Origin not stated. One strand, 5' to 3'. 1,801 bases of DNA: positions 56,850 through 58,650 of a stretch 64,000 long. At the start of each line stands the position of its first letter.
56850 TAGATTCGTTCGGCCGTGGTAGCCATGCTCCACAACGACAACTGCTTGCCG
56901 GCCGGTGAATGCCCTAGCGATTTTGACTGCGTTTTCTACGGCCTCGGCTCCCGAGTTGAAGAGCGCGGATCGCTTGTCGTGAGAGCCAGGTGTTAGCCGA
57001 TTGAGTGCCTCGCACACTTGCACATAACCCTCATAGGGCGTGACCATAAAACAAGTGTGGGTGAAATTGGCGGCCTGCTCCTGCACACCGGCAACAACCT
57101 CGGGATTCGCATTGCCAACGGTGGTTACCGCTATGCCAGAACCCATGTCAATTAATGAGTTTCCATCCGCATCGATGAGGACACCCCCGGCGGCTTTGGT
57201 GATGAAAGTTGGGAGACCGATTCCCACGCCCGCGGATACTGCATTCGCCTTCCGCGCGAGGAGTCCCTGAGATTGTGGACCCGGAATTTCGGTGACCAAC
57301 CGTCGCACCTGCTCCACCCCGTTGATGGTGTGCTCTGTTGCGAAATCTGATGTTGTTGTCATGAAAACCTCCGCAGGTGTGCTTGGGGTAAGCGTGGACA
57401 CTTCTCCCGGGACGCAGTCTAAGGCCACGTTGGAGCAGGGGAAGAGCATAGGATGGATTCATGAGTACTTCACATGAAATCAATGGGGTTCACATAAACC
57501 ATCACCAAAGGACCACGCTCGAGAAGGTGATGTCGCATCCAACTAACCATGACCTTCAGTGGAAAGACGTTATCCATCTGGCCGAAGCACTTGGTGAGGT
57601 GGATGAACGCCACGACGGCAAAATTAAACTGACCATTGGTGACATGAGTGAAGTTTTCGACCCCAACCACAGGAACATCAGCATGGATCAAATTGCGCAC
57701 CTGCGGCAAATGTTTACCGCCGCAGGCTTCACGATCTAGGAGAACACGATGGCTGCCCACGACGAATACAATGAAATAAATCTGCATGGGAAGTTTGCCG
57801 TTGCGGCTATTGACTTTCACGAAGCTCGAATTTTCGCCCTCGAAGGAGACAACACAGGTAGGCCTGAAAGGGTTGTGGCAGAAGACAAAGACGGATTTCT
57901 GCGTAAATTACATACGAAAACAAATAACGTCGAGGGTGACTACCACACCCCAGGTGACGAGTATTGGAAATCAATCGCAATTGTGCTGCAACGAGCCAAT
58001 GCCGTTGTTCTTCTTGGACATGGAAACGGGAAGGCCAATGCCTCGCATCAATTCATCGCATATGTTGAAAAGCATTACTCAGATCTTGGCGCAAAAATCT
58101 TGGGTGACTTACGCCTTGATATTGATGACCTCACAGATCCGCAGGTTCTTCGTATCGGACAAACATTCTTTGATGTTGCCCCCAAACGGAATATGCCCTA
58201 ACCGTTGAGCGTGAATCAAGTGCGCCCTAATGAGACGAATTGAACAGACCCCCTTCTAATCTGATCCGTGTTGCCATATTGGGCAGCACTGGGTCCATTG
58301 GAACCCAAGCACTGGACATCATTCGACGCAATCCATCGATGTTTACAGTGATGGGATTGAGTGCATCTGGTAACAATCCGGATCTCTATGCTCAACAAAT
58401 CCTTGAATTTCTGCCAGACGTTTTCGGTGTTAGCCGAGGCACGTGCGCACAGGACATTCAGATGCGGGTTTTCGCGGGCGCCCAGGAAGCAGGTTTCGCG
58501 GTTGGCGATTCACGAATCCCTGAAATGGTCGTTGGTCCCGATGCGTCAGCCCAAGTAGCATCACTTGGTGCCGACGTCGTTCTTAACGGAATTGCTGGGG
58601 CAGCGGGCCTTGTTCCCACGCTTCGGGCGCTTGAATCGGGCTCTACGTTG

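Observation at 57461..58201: Translationally coupled pair of small His-rich proteins of unknown function at the edge of the catabolic block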

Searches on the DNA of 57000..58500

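Call 106: search_rna_families(source=window, start=57000, end=58500, threshold=evalue, max_evalue=1)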
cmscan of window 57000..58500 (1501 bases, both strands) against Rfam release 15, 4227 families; matches with E-value up to 1: 0.
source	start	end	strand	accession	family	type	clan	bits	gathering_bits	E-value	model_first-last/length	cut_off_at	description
